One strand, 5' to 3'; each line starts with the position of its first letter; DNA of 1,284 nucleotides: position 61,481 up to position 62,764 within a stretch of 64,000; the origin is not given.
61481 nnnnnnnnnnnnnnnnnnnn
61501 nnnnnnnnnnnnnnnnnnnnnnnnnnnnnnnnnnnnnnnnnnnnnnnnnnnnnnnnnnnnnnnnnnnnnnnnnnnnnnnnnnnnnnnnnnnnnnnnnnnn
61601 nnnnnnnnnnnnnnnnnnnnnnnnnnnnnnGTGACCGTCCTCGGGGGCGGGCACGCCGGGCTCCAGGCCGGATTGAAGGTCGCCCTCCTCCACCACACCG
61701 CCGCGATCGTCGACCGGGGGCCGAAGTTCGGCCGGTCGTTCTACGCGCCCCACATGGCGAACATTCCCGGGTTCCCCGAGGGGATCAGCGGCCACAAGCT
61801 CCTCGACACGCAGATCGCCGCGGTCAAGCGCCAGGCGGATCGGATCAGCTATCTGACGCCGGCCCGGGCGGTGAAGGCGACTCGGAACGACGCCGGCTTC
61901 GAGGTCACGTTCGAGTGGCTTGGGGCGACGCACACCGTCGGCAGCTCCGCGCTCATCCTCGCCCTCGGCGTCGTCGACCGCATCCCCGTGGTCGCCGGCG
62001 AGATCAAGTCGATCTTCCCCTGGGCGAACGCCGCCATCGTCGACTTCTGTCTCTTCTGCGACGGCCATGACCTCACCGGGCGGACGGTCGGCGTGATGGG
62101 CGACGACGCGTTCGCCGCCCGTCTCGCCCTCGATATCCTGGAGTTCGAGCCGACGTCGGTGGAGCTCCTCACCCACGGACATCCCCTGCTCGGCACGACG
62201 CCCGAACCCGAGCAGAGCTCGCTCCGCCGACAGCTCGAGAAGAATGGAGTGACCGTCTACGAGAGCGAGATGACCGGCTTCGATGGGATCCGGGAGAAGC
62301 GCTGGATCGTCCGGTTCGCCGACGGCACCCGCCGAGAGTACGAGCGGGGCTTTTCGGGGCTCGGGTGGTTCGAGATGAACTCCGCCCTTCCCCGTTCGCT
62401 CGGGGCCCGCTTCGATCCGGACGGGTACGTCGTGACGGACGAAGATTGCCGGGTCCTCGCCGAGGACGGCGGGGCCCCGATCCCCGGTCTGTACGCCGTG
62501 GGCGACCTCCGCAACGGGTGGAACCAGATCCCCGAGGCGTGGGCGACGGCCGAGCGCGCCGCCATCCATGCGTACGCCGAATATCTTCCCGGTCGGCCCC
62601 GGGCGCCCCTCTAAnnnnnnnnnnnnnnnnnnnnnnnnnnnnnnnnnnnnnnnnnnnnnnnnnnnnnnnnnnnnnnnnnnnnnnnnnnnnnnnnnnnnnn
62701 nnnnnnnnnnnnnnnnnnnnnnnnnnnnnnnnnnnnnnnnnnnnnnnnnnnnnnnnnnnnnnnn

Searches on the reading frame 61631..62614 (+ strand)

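Call 47: search_protein_families(library=pfam, proteins=[window:61631-62614:+])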
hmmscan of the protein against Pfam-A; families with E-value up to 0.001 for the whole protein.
window:61631-62614:+ (327 aa): 2 families
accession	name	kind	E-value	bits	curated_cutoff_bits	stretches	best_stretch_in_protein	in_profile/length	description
PF07992.20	Pyr_redox_2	-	2.1e-17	63.9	26.1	1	3-306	5-290/291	Pyridine nucleotide-disulphide oxidoreductase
PF00890.30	FAD_binding_2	-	1.4e-07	31.5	20.4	0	267-294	373-399/414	FAD binding domain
